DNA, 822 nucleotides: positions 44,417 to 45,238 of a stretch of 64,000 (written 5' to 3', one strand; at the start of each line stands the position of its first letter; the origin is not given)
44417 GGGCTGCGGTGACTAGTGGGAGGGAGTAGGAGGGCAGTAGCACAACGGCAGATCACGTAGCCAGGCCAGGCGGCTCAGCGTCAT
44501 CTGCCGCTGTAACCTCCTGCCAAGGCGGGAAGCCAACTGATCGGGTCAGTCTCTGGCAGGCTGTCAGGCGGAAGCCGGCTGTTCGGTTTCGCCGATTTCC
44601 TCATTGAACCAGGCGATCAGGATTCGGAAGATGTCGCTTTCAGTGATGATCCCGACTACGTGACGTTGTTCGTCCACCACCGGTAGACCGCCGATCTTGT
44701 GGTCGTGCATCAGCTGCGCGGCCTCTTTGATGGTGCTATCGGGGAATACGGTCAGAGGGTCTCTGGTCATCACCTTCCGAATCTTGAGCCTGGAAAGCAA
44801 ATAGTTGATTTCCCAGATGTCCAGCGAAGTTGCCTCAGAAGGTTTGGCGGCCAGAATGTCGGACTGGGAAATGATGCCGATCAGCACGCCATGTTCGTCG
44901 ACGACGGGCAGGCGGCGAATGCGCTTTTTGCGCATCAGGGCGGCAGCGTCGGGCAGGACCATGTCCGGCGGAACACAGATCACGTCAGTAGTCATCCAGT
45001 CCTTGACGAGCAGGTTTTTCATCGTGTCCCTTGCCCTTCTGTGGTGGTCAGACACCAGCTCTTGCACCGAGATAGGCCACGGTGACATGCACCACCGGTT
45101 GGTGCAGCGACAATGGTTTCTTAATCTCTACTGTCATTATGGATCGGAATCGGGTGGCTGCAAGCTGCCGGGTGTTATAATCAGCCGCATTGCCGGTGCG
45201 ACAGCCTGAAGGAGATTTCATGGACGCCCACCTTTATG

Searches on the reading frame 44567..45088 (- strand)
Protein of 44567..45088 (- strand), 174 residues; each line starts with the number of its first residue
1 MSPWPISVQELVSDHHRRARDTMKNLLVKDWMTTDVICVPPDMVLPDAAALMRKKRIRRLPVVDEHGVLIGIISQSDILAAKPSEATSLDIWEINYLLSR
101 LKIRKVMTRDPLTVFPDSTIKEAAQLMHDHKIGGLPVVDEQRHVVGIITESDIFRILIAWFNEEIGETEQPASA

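Call 58: find_encoding_contigs(protein=window:44567-45088:-, flank=10000, max_places=10)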
Protein window:44567-45088:- (174 aa): no gene with exactly this product is on record in the collection.
